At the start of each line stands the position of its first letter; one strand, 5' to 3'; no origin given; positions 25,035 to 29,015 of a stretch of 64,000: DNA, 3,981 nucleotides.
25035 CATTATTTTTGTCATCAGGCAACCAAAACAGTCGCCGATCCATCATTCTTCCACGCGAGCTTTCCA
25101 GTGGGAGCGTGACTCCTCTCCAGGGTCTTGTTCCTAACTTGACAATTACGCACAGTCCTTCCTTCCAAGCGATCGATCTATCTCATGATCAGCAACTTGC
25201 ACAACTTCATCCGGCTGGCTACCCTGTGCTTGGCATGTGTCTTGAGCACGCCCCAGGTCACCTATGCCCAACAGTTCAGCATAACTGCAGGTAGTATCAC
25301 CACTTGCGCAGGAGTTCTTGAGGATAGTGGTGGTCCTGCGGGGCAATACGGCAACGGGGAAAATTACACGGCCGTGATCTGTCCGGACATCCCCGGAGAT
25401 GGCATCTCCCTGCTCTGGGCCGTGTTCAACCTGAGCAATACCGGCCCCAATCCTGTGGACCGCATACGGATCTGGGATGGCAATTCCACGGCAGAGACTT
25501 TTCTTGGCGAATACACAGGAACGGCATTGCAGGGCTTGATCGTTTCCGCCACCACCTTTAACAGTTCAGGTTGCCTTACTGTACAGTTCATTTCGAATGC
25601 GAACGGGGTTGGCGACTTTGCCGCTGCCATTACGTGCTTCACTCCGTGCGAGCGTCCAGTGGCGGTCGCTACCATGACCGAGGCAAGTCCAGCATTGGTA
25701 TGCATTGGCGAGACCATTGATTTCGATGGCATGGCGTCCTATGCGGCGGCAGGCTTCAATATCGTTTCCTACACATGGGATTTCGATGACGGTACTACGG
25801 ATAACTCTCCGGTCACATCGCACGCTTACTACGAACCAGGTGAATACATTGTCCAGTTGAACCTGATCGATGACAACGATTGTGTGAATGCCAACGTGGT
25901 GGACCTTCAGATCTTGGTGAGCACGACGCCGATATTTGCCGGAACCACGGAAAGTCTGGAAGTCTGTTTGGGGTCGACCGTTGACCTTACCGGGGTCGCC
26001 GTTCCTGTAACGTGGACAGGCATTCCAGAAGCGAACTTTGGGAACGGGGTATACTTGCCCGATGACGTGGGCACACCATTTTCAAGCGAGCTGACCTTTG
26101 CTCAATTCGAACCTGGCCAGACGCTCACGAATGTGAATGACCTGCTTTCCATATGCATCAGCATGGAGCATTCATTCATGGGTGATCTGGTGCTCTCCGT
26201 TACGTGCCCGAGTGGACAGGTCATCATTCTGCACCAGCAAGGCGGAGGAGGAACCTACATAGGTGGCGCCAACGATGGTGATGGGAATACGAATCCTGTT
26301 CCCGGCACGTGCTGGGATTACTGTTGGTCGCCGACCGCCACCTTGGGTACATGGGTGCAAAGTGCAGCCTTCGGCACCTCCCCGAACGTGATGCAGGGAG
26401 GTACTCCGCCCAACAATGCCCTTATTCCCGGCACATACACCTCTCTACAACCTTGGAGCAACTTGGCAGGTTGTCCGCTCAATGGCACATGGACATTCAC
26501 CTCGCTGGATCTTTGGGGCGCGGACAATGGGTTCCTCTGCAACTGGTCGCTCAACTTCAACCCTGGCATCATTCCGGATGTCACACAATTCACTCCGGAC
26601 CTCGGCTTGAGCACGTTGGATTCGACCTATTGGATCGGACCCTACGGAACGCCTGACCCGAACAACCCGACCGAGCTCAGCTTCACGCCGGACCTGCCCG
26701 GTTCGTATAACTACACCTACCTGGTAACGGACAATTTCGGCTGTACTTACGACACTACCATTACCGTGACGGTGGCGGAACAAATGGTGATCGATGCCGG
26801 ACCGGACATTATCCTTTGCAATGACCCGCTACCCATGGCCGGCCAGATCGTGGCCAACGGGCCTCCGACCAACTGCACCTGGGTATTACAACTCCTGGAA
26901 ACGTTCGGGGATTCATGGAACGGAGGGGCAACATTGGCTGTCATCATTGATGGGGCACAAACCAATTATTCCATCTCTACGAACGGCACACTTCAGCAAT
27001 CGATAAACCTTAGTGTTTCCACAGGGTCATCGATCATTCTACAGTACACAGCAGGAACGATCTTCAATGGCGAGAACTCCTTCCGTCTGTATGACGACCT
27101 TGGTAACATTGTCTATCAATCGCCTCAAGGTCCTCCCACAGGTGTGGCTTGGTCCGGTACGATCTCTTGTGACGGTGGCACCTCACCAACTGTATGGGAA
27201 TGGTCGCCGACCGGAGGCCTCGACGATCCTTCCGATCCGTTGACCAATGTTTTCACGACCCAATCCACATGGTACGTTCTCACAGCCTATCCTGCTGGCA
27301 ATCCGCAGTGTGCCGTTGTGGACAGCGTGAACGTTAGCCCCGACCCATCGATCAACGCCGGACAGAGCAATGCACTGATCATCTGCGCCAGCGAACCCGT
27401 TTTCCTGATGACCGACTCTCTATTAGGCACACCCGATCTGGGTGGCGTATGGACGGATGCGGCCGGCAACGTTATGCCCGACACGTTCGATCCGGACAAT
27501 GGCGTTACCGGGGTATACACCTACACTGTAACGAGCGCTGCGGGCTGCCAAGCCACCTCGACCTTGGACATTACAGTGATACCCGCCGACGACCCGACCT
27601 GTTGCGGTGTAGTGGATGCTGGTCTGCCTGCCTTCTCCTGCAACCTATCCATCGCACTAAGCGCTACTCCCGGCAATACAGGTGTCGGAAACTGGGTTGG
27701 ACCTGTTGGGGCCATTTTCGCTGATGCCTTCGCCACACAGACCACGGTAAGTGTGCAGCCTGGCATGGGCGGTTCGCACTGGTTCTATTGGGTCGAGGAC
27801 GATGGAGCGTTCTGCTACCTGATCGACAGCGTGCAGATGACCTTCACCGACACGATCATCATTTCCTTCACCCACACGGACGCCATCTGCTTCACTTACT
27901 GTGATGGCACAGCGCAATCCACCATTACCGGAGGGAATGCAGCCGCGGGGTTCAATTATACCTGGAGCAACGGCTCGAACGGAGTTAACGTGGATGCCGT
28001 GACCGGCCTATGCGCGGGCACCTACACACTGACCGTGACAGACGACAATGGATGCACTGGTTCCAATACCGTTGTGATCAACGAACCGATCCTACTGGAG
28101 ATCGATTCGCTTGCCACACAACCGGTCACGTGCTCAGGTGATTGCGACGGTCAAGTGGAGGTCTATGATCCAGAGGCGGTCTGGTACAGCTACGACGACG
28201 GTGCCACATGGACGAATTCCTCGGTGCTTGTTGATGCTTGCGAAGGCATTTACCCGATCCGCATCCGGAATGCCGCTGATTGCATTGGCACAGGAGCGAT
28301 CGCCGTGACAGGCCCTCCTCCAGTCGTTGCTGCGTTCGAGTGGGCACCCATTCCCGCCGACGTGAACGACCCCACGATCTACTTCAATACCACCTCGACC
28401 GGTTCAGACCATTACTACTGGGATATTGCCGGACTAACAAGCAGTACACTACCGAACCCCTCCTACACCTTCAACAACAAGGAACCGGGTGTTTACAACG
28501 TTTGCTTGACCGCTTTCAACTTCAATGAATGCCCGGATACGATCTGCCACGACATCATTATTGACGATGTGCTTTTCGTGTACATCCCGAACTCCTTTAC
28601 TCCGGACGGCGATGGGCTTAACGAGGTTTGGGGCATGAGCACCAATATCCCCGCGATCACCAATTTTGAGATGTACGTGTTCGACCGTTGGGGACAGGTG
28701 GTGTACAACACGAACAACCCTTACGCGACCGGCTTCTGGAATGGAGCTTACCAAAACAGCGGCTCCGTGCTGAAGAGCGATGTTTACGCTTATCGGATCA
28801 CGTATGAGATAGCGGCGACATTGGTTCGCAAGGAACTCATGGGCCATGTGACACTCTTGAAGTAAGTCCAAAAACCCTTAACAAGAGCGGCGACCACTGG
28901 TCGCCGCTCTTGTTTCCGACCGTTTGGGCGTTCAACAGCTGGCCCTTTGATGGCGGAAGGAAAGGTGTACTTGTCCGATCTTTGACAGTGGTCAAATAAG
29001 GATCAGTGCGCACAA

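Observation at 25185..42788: Tandem triad of paralogous giant CUB-like / P-domain / SprB-repeat cell-surface proteins with T9SS type-B CTDs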

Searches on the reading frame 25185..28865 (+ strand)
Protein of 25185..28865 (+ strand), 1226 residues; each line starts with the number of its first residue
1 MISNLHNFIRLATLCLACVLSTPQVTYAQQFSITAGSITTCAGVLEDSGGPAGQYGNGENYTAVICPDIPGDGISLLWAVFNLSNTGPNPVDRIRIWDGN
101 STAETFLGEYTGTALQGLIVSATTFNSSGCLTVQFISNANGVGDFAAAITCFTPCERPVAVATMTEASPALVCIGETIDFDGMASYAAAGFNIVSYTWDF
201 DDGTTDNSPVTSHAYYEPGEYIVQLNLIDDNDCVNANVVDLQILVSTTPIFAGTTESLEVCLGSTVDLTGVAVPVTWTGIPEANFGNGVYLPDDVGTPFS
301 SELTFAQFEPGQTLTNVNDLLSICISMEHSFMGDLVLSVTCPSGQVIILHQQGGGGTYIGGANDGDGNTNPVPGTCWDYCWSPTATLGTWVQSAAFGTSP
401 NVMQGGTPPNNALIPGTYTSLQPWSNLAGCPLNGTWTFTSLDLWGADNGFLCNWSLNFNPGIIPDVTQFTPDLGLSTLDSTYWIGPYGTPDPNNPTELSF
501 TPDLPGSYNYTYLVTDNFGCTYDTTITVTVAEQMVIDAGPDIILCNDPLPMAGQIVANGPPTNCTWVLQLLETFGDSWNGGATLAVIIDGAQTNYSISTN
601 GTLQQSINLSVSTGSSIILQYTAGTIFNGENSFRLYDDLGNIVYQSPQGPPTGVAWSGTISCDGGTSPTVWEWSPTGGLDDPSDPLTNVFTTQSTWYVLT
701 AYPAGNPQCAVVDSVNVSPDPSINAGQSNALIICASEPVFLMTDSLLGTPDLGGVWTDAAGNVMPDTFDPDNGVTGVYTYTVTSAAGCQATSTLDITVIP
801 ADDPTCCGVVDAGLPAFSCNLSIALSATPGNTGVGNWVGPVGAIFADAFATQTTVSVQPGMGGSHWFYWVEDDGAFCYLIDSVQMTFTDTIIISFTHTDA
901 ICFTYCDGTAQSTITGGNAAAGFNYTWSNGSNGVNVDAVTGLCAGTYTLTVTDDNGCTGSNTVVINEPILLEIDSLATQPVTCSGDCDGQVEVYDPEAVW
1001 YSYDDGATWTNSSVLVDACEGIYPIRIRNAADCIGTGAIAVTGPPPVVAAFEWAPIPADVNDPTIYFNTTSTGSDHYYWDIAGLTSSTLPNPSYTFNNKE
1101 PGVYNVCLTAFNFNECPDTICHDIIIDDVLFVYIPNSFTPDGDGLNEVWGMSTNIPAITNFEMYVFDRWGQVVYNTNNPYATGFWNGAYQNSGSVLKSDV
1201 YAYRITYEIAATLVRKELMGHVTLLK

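Call 7: search_protein_families(library=pfam, proteins=[window:25185-28865:+], max_evalue=0.01)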
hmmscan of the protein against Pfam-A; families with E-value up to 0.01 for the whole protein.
window:25185-28865:+ (1226 aa): 7 families
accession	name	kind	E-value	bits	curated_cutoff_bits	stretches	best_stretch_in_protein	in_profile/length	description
PF18911.6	PKD_4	-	7.8e-20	71.2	27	1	167-237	9-78/85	PKD domain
PF13585.12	CHU_C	-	6.4e-16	58.7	27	1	1134-1208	3-73/86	CHU_C Type IX secretion signal domain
PF00801.26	PKD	-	8.8e-11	42.1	23.5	1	168-237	7-75/80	PKD domain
PF22352.2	K319L-like_PKD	-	2.1e-06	28.1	27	0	493-530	47-84/84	K319L-like, PKD domain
PF01483.27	P_proprotein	-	3.2e-06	27.6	21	0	324-356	7-39/86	Proprotein convertase P-domain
PF17963.7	Big_9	-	0.0008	20.7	23.6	0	480-529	42-89/89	Bacterial Ig domain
PF13573.12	SprB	-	0.0056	16.7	28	1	895-932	2-37/37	SprB repeat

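Call 8: search_protein_families(library=ncbifam, proteins=[window:25185-28865:+], max_evalue=0.01)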
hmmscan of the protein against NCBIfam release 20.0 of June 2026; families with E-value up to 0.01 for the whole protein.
window:25185-28865:+ (1226 aa): 1 family
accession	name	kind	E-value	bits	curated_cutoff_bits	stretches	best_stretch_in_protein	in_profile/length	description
TIGR04131.1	Bac_Flav_CTERM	domain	3e-13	49.7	35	1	1134-1225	3-84/85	T9SS type B sorting domain-containing protein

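Call 67: find_encoding_contigs(protein=window:25185-28865:+, flank=10000, max_places=4)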
Protein window:25185-28865:+ (1226 aa): 1 contig read that carries it; 1 place shown.
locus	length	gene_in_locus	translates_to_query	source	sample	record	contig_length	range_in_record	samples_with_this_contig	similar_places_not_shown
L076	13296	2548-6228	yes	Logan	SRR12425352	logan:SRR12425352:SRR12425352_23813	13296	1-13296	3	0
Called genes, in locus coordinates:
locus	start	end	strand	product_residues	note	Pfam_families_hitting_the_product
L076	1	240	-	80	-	?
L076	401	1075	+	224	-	PF04542:Sigma70_r2, PF08281:Sigma70_r4_2, PF04545:Sigma70_r4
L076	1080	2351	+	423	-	PF00801:PKD (weak), PF18911:PKD_4, PF00801:PKD, PF13585:CHU_C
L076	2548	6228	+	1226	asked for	PF00801:PKD, PF18911:PKD_4, PF22352:K319L-like_PKD (faint), PF01483:P_proprotein (faint), PF13585:CHU_C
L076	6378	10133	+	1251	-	PF00801:PKD, PF18911:PKD_4, PF01483:P_proprotein (faint), PF00801:PKD (weak), PF18911:PKD_4 (weak), PF13585:CHU_C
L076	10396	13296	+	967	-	?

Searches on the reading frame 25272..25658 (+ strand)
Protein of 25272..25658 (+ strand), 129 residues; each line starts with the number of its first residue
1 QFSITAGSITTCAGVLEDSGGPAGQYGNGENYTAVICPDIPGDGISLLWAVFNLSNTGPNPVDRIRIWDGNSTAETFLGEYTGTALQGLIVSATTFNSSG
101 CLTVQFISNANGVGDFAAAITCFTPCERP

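Call 31: search_solved_structures(query=A1, max_evalue=1, show_alignments=2)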
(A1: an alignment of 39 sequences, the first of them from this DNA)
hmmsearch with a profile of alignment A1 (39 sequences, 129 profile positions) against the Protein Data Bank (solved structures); distinct sequences matched with E-value up to 1: 22.
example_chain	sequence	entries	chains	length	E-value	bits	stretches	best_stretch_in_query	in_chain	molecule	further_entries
3kq4_B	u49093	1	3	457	1.2e-18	70.2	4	14-84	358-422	Cubilin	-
2qqk_A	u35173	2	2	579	4.6e-10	42.5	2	13-107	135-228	Neuropilin-2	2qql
7m22_N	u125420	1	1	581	4.6e-10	42.5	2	13-107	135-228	Neuropilin-2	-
8ivw_A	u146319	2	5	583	4.6e-10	42.5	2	13-107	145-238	Neuropilin-2 | aNRP2-14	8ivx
6fzv_D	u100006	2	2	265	7.3e-10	41.8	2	24-85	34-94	Procollagen C-endopeptidase enhancer 1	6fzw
9en2_A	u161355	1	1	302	1.2e-09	41.1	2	24-85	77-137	Procollagen C-endopeptidase enhancer 1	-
7t4s_F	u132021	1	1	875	1.4e-09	40.9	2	13-107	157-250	Neuropilin-2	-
7m0r_E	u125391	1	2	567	1.8e-06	30.9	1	10-107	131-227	Neuropilin-1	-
4gz9_A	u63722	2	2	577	1.9e-06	30.8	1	10-107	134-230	Neuropilin-1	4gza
10ri_E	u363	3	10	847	3.3e-06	30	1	10-107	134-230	Neuropilin-1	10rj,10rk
2wno_A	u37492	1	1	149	0.00025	23.9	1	9-123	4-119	TUMOR NECROSIS FACTOR-INDUCIBLE GENE 6 PROTEIN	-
2qqo_A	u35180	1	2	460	0.00025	23.9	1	13-107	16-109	Neuropilin-2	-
6gh8_A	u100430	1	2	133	0.00096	22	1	19-94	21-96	Neuropilin-2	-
2qqm_A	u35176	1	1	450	0.0078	19.1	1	9-106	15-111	Neuropilin-1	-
7wqw_A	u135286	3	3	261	0.074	15.9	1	29-110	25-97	Enteropeptidase non-catalytic heavy chain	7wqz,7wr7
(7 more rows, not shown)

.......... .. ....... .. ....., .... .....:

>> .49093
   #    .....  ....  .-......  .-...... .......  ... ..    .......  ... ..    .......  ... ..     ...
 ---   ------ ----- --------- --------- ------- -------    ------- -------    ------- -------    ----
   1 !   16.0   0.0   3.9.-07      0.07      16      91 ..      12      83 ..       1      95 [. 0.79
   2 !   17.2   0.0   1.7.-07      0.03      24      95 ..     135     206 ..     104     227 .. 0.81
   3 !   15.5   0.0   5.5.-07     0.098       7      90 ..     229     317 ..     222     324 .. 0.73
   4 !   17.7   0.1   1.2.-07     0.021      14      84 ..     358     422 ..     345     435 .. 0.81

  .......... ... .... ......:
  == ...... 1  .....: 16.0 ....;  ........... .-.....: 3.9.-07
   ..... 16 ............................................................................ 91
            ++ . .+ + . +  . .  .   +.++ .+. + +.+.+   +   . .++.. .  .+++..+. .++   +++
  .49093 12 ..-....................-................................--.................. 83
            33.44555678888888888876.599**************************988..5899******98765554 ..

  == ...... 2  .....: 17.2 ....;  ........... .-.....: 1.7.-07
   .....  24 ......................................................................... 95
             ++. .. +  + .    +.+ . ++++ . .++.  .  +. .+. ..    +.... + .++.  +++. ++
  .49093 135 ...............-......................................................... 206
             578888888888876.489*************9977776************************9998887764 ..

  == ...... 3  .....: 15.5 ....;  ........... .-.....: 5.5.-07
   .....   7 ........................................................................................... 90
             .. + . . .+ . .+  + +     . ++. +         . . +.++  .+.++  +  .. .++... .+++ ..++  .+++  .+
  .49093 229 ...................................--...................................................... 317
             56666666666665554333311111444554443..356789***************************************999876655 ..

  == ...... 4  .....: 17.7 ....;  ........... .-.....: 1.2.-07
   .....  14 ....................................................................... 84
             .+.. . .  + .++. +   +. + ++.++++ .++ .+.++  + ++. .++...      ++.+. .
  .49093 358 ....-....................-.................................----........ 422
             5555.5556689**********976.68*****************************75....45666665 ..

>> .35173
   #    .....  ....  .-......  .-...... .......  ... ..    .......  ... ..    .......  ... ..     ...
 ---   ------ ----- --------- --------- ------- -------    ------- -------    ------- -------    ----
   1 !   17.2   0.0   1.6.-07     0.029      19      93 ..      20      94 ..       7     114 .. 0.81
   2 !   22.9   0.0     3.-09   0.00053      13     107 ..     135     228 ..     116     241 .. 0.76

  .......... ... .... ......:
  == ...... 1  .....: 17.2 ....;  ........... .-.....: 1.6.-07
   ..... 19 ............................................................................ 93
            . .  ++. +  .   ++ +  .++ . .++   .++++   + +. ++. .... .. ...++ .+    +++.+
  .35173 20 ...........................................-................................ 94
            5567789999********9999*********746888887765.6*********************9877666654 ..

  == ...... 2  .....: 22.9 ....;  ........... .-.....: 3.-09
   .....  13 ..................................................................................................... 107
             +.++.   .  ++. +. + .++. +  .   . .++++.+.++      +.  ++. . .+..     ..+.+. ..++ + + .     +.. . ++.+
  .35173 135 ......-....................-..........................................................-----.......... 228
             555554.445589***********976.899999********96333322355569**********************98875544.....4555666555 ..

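Call 35: search_protein_families(library=pfam, proteins=[window:25272-25658:+], max_evalue=10)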
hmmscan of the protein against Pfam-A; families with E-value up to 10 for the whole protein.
seq(129 aa): 1 family
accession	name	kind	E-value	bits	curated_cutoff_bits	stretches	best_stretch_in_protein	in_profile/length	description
PF00431.26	CUB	-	0.015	16.1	21.4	1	42-111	36-100/110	CUB domain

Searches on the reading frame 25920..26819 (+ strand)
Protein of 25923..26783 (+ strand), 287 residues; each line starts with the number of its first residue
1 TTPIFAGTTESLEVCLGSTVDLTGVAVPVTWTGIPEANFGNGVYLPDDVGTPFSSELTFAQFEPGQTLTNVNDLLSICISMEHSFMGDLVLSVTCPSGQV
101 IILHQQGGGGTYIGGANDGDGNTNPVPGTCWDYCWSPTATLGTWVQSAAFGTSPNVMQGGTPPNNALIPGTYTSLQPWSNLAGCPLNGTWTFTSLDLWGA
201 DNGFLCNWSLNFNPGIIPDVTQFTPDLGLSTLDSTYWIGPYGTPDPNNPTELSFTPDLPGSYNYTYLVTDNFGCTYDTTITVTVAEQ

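Call 35: search_protein_families(library=pfam, proteins=[window:25923-26783:+], max_evalue=10)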
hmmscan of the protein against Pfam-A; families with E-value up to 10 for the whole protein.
seq(287 aa): 3 families
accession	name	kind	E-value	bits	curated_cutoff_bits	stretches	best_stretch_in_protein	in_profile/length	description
PF01483.27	P_proprotein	-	6.9e-07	29.7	21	2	78-111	7-40/86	Proprotein convertase P-domain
PF17963.7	Big_9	-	0.021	16.1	23.6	1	234-283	42-89/89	Bacterial Ig domain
PF22352.2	K319L-like_PKD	-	0.062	13.8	27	1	247-284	47-84/84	K319L-like, PKD domain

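Call 75: search_solved_structures(query=A4, max_evalue=1, show_alignments=1)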
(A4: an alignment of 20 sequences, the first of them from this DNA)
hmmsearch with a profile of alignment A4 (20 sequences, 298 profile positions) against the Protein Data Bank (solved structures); distinct sequences matched with E-value up to 1: 8.
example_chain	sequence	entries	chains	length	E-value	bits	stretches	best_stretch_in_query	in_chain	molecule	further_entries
6nz0_Z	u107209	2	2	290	6.1e-06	28.9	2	236-286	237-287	Dyslexia-associated protein KIAA0319-like protein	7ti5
2kpn_A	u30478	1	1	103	0.04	16.4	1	250-289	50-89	Bacillolysin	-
4jrw_A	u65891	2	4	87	0.056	15.9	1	248-285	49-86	Collagenase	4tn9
2y72_A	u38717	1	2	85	0.085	15.3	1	248-284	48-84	COLLAGENASE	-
4aqo_A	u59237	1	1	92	0.1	15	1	248-284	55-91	COLLAGENASE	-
9p4n_R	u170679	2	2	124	0.17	14.3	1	245-287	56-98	Dyslexia-associated protein KIAA0319-like protein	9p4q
7js4_A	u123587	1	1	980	0.29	13.5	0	244-287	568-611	F5/8 type C domain protein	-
7kpn_Z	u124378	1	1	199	0.76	12.2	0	246-286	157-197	Dyslexia-associated protein KIAA0319-like protein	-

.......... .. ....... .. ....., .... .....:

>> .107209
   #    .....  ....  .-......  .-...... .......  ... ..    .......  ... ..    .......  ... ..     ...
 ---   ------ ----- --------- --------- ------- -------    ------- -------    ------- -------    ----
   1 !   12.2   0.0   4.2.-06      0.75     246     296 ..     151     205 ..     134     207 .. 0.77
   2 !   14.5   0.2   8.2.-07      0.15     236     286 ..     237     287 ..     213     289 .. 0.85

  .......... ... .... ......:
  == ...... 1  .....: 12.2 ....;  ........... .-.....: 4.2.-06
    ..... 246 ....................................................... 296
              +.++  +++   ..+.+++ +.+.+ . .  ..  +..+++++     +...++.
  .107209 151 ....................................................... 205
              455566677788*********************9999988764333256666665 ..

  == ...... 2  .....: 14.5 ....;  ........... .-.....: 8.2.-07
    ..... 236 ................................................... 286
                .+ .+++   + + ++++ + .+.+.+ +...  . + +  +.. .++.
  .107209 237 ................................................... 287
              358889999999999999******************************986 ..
